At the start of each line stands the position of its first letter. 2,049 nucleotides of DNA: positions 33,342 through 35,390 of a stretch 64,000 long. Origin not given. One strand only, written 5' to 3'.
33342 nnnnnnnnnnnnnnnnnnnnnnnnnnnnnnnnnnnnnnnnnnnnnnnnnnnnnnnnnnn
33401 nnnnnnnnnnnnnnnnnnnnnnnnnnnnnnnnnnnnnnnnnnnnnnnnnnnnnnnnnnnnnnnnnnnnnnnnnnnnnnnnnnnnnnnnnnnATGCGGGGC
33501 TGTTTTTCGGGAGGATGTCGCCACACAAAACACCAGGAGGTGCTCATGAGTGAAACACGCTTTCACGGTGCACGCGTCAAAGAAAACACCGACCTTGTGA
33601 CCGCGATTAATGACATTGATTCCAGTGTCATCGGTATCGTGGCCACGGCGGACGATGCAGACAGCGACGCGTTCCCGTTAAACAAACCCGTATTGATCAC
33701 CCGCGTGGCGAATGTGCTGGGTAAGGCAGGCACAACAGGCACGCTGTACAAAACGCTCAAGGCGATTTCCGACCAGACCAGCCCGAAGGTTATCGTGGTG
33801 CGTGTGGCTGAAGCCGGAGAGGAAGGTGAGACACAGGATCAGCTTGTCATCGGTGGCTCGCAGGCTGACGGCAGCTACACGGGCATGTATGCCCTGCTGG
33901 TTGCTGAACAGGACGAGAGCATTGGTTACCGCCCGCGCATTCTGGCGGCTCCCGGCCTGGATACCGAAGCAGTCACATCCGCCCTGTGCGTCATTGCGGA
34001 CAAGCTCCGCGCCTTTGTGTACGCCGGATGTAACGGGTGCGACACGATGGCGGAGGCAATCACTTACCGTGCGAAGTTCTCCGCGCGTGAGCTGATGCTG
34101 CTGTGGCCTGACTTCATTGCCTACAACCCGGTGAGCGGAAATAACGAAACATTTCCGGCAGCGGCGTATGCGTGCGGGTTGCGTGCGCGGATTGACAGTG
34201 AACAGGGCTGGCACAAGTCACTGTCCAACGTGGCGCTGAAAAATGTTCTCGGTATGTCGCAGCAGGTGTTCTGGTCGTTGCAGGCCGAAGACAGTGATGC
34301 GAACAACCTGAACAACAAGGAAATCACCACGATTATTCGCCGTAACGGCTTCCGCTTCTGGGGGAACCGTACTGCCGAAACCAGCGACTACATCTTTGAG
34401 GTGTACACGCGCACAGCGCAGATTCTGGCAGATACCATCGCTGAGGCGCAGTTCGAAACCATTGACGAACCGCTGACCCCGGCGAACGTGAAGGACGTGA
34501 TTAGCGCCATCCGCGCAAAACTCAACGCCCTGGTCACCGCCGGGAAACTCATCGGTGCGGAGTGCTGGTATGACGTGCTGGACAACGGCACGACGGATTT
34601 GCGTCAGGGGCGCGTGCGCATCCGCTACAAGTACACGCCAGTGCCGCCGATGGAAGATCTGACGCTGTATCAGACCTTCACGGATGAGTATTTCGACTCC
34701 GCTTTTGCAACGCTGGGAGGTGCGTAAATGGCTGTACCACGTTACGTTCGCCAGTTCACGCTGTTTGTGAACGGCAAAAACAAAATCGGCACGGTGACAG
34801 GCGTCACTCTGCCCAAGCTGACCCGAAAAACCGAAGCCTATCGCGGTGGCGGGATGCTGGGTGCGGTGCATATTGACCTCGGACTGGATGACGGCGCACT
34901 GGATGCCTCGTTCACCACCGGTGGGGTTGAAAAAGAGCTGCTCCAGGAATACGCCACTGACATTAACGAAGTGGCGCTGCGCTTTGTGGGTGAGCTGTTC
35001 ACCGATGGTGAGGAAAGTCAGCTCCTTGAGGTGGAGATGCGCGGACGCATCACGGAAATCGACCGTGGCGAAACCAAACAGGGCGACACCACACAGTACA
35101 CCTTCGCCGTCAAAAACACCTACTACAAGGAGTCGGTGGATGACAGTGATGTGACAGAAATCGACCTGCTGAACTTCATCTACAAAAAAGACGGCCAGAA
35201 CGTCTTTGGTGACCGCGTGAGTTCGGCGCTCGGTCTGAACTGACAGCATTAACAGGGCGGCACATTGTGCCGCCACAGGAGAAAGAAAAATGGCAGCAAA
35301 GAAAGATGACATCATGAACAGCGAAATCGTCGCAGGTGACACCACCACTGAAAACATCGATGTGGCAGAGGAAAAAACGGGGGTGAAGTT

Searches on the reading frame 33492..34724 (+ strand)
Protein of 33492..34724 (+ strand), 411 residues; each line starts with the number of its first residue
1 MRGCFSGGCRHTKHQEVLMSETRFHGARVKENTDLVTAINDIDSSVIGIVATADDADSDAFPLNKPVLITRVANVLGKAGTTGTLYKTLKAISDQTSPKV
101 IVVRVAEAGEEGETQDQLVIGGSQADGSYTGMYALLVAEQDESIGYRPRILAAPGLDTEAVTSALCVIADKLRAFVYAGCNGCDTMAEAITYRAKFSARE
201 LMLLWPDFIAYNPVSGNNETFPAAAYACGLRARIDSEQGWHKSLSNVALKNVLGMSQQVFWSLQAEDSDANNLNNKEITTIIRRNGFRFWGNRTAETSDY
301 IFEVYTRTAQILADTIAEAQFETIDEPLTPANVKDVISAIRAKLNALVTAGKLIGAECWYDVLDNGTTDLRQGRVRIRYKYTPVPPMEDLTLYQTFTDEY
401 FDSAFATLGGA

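Call 9: search_protein_families(library=pfam, proteins=[window:33492-34724:+], max_evalue=0.01)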
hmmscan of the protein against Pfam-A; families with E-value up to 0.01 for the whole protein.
window:33492-34724:+ (411 aa): 3 families
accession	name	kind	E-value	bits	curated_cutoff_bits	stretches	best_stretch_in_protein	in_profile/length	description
PF04984.19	Phage_sheath_1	-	1.4e-23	84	31.4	1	144-295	16-168/168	Phage tail sheath protein subtilisin-like domain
PF22671.1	Gp18_domIII_N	-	4.6e-13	49.7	27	1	46-105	3-58/58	Tail sheath protein Gp18 domain III N-terminal region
PF17482.7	Phage_sheath_1C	-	8.7e-12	45.4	26.9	1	297-396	3-103/104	Phage tail sheath C-terminal domain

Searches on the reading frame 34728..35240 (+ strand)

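Call 9: search_protein_families(library=pfam, proteins=[window:34728-35240:+], max_evalue=0.01)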
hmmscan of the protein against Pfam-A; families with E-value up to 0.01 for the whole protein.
window:34728-35240:+ (171 aa): 1 family
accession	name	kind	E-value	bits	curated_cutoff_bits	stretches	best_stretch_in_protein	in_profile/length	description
PF04985.20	Phage_tube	-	3.3e-46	157.5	22.4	1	4-162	1-159/165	Phage tail tube protein FII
